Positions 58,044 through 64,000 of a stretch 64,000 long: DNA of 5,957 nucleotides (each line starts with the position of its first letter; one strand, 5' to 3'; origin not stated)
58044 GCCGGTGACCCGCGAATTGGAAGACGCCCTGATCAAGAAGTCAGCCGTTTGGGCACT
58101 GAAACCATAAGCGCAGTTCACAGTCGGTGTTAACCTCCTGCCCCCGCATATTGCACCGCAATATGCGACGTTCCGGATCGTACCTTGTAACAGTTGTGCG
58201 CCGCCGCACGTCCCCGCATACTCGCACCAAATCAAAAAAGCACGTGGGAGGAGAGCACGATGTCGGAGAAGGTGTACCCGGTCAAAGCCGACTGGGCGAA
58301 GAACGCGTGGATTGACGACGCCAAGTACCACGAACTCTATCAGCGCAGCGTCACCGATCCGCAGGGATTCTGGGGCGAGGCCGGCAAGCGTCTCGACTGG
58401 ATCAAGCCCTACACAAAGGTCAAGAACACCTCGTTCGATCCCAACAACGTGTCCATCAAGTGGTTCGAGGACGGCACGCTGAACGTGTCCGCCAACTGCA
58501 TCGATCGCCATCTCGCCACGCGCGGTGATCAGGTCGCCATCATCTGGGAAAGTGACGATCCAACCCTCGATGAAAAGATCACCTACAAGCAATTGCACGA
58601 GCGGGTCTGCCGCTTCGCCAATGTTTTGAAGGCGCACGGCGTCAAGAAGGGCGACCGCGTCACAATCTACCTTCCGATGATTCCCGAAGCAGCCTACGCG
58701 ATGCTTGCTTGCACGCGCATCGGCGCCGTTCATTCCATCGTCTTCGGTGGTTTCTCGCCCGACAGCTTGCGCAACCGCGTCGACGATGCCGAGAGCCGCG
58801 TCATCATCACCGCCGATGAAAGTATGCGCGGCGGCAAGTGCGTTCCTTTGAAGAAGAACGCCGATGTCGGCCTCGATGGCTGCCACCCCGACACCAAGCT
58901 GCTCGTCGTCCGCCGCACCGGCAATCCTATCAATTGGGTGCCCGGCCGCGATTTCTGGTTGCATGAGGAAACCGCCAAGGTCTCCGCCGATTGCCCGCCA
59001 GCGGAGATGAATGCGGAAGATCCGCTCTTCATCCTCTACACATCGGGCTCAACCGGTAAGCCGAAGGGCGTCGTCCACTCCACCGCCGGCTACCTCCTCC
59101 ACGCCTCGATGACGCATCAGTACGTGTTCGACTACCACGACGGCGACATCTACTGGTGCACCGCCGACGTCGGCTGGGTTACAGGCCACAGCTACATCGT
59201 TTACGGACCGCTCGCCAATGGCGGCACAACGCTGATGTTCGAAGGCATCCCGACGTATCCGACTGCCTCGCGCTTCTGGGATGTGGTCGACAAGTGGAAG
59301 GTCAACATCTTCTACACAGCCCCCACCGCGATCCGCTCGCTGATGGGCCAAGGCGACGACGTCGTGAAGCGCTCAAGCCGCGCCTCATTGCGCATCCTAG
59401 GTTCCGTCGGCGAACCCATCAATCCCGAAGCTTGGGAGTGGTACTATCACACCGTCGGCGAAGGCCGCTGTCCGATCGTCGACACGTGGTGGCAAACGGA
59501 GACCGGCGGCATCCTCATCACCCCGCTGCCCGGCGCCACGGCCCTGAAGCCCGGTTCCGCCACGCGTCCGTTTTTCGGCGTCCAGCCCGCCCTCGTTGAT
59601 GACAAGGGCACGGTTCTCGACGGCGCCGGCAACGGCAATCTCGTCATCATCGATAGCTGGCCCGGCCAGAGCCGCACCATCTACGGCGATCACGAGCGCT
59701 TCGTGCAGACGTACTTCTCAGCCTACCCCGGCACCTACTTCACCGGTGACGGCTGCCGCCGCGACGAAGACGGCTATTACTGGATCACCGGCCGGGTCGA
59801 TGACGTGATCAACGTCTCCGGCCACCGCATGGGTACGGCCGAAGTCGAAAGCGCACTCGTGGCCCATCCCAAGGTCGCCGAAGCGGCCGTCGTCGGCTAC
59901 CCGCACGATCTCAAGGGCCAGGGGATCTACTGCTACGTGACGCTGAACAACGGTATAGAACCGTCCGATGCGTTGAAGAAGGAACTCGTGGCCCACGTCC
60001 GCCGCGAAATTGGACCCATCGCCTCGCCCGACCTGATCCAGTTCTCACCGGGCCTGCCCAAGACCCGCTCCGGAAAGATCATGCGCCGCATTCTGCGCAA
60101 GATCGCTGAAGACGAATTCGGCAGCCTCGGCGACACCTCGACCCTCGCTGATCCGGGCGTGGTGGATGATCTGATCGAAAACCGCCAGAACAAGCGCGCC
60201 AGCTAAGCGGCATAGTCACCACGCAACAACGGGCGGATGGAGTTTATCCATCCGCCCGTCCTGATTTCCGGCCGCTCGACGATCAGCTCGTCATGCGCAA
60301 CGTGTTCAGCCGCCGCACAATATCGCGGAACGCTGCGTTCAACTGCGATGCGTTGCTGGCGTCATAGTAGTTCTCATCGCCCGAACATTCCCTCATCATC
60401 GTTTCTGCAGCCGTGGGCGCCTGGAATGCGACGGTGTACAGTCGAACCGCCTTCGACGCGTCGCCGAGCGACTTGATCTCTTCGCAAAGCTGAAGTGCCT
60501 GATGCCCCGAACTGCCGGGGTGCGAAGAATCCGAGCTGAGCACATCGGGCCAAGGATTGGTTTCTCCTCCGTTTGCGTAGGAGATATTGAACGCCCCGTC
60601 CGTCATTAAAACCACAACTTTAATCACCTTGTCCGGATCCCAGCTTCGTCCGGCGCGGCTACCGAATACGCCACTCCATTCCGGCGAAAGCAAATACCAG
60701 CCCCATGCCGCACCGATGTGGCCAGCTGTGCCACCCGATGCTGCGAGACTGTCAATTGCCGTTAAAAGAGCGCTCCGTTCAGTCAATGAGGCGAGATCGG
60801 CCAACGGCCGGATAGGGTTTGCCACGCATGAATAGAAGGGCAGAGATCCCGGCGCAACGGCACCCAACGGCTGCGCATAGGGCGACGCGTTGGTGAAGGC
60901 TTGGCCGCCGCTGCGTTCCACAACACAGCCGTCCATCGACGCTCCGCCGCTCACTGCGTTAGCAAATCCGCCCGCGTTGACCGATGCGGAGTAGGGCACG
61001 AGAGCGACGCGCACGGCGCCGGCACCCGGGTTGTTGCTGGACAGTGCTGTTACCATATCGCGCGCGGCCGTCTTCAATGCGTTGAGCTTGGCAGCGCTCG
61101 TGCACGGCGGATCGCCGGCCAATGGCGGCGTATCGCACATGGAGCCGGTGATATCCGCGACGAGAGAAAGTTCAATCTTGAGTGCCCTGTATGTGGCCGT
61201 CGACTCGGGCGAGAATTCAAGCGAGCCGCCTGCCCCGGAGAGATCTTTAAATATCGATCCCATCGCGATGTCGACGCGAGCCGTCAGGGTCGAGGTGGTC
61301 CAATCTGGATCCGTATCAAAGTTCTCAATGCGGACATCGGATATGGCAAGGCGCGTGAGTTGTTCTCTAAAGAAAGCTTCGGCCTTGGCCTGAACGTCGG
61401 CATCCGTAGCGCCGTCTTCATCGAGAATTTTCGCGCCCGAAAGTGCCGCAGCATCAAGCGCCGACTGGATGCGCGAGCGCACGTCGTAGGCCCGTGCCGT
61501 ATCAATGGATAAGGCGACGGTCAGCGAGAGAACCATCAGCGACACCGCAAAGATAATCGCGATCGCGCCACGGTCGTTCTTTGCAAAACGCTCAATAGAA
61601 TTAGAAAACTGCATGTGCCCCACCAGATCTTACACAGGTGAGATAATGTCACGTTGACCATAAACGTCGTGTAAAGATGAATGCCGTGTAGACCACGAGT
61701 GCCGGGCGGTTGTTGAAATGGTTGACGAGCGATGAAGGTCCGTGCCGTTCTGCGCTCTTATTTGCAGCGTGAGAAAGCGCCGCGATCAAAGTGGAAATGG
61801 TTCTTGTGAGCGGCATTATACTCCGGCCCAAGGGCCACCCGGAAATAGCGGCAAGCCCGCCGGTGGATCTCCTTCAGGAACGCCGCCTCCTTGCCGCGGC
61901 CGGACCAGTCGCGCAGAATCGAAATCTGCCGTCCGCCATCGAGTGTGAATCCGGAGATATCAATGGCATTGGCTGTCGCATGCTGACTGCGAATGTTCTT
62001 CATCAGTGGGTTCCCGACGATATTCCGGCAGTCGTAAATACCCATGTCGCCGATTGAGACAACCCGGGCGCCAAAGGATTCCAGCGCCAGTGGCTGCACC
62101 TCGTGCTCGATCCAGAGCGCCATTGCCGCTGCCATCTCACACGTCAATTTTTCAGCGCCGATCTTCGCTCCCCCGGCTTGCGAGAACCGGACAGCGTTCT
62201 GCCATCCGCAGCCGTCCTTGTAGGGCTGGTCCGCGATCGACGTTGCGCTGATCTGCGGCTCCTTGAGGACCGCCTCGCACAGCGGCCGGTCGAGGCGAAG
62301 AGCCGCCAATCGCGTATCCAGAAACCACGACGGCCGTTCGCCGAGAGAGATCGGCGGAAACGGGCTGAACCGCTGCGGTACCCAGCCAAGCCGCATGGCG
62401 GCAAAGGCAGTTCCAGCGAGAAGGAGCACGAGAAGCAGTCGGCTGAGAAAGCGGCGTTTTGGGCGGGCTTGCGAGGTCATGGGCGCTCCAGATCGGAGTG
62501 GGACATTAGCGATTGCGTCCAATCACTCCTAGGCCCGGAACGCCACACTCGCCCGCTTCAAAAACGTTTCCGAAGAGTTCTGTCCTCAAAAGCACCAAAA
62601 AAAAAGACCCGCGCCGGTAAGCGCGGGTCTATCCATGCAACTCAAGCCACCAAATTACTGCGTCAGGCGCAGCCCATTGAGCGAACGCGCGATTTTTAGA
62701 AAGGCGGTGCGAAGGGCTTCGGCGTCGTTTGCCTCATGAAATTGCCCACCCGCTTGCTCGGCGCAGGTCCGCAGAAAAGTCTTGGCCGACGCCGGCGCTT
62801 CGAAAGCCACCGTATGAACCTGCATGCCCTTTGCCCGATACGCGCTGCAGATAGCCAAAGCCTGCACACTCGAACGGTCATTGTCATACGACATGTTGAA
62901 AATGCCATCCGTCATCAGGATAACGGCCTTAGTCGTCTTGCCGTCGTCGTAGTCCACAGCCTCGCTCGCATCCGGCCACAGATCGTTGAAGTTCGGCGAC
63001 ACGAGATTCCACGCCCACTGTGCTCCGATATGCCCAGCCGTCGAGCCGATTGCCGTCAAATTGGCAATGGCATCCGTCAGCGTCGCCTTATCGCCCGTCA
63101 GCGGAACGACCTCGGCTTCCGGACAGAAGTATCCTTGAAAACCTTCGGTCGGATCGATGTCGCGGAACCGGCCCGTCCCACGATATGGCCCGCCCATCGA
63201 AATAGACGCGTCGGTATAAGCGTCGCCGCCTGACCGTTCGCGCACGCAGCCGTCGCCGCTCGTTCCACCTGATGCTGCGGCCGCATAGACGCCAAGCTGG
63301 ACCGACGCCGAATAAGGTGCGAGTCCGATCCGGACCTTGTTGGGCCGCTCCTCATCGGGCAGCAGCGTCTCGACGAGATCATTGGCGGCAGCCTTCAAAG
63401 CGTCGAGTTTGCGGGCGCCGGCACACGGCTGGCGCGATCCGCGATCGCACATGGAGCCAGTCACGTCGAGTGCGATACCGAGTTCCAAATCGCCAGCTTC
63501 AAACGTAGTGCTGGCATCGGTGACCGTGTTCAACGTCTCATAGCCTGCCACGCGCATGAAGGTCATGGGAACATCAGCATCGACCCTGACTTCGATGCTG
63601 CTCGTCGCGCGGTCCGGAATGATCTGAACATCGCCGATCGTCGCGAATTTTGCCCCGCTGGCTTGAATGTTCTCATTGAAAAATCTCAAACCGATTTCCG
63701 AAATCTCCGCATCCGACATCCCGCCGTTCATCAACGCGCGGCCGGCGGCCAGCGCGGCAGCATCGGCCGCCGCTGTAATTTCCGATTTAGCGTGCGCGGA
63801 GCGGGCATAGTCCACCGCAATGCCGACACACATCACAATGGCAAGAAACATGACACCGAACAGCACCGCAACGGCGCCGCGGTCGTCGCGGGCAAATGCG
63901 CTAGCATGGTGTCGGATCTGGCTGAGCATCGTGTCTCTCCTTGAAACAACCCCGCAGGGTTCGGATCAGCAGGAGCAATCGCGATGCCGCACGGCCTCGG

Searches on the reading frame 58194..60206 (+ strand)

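Call 40: search_protein_families(library=pfam, proteins=[window:58194-60206:+], max_evalue=0.001)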
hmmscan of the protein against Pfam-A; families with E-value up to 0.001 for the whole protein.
window:58194-60206:+ (670 aa): 3 families
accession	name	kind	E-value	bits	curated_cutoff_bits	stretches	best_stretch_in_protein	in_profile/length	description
PF00501.34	AMP-binding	-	4.5e-83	279.6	29.9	1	104-485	2-374/384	AMP-binding enzyme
PF13193.12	AMP-binding_C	-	2.8e-27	95.9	24.5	1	550-628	1-76/76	AMP-binding enzyme C-terminal domain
PF16177.11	ACAS_N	-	4.7e-23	81.2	27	1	45-102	1-55/55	Acetyl-coenzyme A synthetase N-terminus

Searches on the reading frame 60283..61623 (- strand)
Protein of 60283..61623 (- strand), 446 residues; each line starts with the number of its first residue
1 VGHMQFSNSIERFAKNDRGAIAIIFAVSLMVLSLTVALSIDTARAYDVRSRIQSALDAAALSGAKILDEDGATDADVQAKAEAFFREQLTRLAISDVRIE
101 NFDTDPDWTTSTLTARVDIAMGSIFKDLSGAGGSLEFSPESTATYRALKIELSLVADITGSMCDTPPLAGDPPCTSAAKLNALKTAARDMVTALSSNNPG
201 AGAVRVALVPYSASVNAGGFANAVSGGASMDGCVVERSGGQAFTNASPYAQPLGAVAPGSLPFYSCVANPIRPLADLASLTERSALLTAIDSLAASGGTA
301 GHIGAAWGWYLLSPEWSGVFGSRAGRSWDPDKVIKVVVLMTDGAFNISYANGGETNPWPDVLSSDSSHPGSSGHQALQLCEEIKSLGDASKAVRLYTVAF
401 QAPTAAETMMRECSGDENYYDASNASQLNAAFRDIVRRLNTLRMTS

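Call 39: search_protein_families(library=pfam, proteins=[window:60283-61623:-], max_evalue=0.001)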
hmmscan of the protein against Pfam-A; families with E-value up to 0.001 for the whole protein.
window:60283-61623:- (446 aa): 2 families
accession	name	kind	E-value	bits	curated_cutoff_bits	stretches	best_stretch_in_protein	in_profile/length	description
PF13400.11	Tad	-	1.5e-09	38.4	22.3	1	19-64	1-45/47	Putative Flp pilus-assembly TadE/G-like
PF00092.34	VWA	-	0.00017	22.3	23.8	0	271-429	49-169/174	von Willebrand factor type A domain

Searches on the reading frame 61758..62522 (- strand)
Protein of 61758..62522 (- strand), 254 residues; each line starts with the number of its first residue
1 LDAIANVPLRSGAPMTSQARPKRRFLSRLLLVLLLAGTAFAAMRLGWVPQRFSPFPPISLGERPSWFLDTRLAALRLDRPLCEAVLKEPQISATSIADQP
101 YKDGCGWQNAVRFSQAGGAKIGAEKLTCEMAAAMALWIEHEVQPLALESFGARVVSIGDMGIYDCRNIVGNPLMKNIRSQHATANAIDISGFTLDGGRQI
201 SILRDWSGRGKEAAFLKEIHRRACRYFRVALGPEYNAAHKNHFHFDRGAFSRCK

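Call 40: search_protein_families(library=pfam, proteins=[window:61758-62522:-], max_evalue=0.001)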
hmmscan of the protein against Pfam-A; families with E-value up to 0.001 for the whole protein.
window:61758-62522:- (254 aa): 1 family
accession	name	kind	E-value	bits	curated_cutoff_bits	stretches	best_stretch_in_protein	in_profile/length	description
PF06904.17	Extensin-like_C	-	1.5e-52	178.7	25.4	1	82-253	3-175/176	Extensin-like protein C-terminus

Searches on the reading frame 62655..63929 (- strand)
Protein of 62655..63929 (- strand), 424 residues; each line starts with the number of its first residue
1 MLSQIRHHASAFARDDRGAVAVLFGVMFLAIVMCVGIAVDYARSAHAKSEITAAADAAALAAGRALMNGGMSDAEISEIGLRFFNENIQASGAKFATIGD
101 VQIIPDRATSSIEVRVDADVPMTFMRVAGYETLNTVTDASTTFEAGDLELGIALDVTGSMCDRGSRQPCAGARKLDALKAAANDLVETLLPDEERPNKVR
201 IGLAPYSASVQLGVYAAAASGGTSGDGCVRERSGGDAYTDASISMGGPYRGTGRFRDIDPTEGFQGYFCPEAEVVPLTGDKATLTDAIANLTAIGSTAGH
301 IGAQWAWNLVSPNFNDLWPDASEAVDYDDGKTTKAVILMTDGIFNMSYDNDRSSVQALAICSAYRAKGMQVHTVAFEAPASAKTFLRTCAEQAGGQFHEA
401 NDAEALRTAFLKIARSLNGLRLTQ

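Call 40: search_protein_families(library=pfam, proteins=[window:62655-63929:-], max_evalue=0.001)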
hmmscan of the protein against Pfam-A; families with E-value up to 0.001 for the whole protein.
window:62655-63929:- (424 aa): 3 families
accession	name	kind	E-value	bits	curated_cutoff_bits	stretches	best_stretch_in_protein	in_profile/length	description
PF13400.11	Tad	-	1.2e-07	32.4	22.3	1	18-65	1-47/47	Putative Flp pilus-assembly TadE/G-like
PF00092.34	VWA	-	0.00012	22.8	23.8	0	331-408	102-170/174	von Willebrand factor type A domain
PF13519.12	VWA_2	-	0.0006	20.9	27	0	152-212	3-51/107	von Willebrand factor type A domain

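Call 62: find_encoding_contigs(protein=window:62655-63929:-, flank=10000, max_places=3)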
Protein window:62655-63929:- (424 aa): 4 contigs read that carry it; 3 places shown.
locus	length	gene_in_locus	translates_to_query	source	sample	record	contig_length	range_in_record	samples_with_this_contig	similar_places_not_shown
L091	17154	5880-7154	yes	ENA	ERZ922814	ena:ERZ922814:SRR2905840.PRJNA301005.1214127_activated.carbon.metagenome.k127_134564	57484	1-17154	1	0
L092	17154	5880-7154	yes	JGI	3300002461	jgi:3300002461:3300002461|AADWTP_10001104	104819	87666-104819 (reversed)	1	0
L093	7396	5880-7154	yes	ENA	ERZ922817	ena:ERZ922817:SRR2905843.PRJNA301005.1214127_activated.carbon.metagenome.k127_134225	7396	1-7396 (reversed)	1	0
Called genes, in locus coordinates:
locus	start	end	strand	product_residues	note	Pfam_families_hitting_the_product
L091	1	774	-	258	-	?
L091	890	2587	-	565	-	PF07940:Hepar_II_III_C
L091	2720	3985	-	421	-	PF01029:NusB, PF05175:MTS (faint), PF01189:Methyltr_RsmB-F, PF01728:FtsJ (weak), PF13649:Methyltransf_25 (weak)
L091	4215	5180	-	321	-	PF01435:Peptidase_M48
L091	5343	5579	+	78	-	PF07896:DUF1674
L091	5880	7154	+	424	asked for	PF13400:Tad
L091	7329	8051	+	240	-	PF06904:Extensin-like_C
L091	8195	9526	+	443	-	PF13400:Tad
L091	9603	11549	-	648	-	PF16177:ACAS_N, PF00501:AMP-binding, PF13193:AMP-binding_C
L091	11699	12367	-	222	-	PF10294:Methyltransf_16 (weak), PF05175:MTS, PF06325:PrmA, PF13649:Methyltransf_25 (weak)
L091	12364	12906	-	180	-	PF01878:EVE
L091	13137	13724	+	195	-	PF01844:HNH, PF14279:HNH_5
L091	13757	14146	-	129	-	PF01124:MAPEG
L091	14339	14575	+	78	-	PF01638:HxlR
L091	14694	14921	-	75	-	-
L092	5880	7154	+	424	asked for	PF13400:Tad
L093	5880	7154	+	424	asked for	PF13400:Tad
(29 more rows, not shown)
